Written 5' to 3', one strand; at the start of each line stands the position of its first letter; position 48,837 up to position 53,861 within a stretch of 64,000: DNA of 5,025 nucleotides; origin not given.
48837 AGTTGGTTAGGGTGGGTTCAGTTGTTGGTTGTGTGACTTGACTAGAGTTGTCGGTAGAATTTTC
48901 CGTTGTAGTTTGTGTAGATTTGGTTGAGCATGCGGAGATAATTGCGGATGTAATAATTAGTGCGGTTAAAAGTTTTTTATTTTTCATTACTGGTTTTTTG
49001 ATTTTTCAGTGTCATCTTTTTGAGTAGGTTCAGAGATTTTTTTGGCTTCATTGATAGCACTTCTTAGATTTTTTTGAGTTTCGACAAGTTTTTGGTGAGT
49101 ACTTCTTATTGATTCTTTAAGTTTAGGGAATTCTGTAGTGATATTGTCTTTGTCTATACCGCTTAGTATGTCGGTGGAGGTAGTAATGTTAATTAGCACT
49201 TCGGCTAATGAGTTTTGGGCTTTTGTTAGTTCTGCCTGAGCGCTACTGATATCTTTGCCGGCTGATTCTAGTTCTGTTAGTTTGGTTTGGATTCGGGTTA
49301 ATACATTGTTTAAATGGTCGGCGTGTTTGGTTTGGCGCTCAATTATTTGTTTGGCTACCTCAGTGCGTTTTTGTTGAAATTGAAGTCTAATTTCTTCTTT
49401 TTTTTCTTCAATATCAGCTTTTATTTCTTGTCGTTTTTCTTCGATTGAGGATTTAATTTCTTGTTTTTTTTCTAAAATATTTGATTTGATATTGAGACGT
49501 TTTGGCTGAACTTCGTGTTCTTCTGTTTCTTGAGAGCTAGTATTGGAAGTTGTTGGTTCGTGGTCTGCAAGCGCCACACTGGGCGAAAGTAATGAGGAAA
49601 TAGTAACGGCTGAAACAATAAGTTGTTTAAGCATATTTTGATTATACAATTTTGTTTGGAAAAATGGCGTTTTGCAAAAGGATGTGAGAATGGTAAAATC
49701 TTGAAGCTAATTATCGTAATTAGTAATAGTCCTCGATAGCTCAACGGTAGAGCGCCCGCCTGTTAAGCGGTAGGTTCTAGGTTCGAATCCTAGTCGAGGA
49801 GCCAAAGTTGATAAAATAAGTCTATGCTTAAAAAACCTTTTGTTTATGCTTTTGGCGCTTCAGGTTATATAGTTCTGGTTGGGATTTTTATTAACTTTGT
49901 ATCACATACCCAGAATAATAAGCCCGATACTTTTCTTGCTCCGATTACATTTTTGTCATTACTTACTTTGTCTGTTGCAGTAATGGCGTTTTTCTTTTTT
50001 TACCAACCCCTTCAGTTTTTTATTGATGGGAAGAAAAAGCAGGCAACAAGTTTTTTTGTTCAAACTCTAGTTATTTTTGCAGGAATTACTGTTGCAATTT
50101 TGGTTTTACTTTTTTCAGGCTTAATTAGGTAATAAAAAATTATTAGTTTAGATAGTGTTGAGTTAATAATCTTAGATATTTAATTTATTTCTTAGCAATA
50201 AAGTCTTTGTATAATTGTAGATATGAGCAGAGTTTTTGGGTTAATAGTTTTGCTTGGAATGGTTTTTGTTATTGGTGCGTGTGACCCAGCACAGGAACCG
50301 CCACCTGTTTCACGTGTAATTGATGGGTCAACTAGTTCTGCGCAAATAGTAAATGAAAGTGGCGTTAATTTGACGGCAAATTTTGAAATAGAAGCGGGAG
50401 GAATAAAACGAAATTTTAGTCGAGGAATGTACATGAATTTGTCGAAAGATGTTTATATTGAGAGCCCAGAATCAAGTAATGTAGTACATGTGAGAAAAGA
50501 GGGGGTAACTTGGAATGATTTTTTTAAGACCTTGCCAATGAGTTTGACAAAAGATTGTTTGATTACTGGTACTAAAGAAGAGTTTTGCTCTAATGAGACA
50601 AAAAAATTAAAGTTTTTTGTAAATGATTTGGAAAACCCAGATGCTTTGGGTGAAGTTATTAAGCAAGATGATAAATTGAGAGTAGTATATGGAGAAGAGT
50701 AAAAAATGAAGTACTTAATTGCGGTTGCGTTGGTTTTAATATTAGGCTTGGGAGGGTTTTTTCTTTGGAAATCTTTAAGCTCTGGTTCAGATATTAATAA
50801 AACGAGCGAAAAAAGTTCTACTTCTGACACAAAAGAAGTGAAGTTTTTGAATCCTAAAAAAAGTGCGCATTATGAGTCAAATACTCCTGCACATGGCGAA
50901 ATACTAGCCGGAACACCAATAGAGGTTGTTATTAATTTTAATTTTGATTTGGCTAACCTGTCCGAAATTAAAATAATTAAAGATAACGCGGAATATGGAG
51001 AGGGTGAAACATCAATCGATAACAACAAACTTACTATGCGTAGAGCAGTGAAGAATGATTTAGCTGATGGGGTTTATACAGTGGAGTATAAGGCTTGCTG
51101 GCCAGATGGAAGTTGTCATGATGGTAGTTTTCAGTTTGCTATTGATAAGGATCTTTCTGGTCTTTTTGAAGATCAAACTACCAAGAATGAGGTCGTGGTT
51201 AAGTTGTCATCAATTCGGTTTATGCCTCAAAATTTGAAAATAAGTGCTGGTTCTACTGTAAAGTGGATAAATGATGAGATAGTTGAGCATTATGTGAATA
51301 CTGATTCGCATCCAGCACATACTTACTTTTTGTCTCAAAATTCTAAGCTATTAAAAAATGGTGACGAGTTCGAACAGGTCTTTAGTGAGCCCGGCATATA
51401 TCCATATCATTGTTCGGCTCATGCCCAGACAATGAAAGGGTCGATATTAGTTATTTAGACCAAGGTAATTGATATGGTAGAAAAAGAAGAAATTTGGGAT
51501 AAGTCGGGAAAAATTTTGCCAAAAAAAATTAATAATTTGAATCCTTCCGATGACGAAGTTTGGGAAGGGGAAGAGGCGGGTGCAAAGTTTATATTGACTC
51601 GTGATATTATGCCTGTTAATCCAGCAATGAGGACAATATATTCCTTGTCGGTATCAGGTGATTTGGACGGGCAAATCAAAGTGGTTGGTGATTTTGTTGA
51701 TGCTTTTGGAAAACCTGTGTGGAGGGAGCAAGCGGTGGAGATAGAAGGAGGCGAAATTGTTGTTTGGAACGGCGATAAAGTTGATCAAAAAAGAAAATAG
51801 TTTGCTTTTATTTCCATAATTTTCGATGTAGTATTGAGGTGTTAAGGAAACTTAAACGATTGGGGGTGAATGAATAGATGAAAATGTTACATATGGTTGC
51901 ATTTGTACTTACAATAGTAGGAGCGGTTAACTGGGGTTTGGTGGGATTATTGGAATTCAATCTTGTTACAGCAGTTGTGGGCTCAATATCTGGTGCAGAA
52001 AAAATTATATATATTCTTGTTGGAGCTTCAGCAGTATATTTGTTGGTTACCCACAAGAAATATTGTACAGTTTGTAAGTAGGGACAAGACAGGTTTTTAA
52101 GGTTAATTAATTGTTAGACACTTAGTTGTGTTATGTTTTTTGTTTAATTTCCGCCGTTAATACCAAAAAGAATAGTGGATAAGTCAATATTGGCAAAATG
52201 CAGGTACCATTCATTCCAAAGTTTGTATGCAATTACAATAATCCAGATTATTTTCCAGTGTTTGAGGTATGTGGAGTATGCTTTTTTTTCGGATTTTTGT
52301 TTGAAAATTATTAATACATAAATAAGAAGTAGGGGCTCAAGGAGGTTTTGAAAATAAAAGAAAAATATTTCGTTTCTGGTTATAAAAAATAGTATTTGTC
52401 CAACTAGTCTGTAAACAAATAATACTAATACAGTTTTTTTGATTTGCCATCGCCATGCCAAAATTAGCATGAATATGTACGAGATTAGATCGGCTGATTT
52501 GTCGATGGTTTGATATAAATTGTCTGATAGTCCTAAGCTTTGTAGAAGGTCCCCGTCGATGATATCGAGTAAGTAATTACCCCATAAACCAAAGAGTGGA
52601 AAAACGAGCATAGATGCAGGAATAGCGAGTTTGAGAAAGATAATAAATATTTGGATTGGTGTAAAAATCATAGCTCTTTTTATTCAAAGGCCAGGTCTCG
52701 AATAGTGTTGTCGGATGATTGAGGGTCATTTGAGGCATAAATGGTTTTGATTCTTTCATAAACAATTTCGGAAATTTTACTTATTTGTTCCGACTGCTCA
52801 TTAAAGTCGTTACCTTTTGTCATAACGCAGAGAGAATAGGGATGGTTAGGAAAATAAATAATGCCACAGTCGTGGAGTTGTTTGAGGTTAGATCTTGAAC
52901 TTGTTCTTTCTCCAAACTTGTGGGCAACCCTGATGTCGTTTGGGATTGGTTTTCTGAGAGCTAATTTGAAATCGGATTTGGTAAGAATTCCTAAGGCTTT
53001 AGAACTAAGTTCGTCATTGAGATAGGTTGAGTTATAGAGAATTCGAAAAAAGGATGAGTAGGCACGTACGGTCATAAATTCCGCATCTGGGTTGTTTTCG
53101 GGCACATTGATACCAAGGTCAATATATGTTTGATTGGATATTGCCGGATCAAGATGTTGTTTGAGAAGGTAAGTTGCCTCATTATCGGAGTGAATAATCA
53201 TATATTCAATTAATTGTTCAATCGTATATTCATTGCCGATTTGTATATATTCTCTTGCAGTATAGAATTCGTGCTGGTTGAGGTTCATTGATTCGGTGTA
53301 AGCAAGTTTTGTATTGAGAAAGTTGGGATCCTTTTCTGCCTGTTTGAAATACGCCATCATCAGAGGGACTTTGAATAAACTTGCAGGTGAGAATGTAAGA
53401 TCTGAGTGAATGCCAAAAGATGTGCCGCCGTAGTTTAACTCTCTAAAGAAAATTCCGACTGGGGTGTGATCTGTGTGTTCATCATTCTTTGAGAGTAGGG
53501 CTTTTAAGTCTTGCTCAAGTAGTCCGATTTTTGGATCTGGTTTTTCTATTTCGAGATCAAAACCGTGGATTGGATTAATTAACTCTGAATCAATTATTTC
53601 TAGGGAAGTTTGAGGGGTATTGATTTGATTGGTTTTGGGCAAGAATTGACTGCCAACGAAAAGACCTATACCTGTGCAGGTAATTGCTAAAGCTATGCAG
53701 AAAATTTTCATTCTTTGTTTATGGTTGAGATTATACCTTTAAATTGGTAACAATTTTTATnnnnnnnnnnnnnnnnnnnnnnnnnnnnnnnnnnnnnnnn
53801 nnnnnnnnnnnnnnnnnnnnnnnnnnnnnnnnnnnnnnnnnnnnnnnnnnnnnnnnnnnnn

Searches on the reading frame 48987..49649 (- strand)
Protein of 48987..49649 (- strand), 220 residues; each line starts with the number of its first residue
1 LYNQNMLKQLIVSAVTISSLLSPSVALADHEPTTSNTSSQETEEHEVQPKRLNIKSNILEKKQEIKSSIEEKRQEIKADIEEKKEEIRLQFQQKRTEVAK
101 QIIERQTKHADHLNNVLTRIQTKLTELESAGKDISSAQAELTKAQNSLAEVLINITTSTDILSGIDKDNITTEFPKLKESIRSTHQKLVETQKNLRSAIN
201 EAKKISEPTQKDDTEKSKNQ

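Call 15: search_protein_families(library=pfam, proteins=[window:48987-49649:-], max_evalue=0.1)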
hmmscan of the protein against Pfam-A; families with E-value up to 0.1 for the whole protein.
window:48987-49649:- (220 aa): 3 families
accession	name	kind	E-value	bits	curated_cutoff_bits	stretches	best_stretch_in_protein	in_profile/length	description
PF04513.17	Baculo_PEP_C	-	0.0014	19.1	38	1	55-148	29-118/140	Baculovirus polyhedron envelope protein, PEP, C terminus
PF23379.1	DUF7096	-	0.0069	16.7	27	1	11-203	8-203/208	Domain of unknown function (DUF7096)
PF19757.4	DUF6244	-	0.017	16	31.6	1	123-205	6-85/87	Family of unknown function (DUF6244)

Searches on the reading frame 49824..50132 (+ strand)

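Call 15: search_protein_families(library=pfam, proteins=[window:49824-50132:+], max_evalue=0.1)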
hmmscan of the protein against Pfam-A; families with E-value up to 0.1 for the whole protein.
window:49824-50132:+ (102 aa): 5 families
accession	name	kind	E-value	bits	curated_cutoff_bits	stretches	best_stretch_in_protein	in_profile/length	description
PF22954.2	DUF7027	-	0.016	15.5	27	1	48-102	8-63/100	Domain of unknown function (DUF7027)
PF25044.1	DUF7789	-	0.02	15.3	25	1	4-57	73-125/129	Domain of unknown function (DUF7789)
PF13491.11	FtsK_4TM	-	0.025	14.7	23.1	1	5-100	57-155/171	4TM region of DNA translocase FtsK/SpoIIIE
PF16192.10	PMT_4TMC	-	0.027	14.4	32.4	1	16-74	135-193/202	C-terminal four TMM region of protein-O-mannosyltransferase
PF13346.12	ABC2_membrane_5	-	0.056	13.4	25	1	9-90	85-163/205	ABC-2 family transporter protein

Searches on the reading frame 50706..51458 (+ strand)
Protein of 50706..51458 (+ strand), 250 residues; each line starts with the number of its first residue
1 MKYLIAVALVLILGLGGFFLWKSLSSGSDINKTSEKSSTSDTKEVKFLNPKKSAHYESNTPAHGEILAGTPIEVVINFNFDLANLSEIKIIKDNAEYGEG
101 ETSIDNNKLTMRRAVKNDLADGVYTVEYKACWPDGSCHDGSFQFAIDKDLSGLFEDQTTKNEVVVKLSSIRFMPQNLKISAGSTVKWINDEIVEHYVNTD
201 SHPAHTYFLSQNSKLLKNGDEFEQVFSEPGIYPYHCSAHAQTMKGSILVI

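Call 15: search_protein_families(library=pfam, proteins=[window:50706-51458:+], max_evalue=0.1)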
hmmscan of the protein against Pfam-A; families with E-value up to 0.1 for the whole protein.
window:50706-51458:+ (250 aa): 3 families
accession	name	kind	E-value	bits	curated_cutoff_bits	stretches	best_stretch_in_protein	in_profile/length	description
PF00127.26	Copper-bind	-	5.2e-11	43.3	21.2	1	163-249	5-98/99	Copper binding proteins, plastocyanin/azurin family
PF04234.18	CopC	-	6.9e-11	43.4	23.3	1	55-146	3-92/92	CopC domain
PF13473.12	Cupredoxin_1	-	5e-06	26.9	27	1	157-249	17-104/104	Cupredoxin-like domain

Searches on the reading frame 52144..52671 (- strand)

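Call 15: search_protein_families(library=pfam, proteins=[window:52144-52671:-], max_evalue=0.1)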
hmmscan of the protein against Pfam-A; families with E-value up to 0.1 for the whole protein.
window:52144-52671:- (175 aa): 2 families
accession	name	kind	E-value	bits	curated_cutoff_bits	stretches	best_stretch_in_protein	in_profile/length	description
PF05857.17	TraX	-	0.02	15.3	25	1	75-151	53-125/217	TraX protein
PF01066.26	CDP-OH_P_transf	-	0.024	15.5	22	1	8-108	17-119/152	CDP-alcohol phosphatidyltransferase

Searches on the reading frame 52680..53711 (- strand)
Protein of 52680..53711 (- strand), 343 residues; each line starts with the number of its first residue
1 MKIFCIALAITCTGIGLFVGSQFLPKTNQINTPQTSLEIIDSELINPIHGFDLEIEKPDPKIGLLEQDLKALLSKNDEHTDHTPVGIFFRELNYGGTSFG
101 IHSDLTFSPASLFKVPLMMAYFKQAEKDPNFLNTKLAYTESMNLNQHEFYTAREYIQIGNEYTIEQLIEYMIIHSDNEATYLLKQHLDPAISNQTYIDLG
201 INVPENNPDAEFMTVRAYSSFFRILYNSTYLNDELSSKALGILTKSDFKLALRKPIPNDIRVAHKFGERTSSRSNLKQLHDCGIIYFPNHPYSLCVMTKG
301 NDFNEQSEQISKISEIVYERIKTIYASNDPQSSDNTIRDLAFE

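Call 15: search_protein_families(library=pfam, proteins=[window:52680-53711:-], max_evalue=0.1)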
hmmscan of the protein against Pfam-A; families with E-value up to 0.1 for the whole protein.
window:52680-53711:- (343 aa): 3 families
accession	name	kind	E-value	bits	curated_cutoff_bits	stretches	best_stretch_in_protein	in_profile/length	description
PF13354.11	Beta-lactamase2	-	1.1e-33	116.9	22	1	86-298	1-214/214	Beta-lactamase enzyme family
PF00768.25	Peptidase_S11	-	0.0056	16.6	27.6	1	102-186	30-114/239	D-alanyl-D-alanine carboxypeptidase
PF11467.13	LEDGF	-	0.065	13.3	26.3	0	301-331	73-103/120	Lens epithelium-derived growth factor (LEDGF)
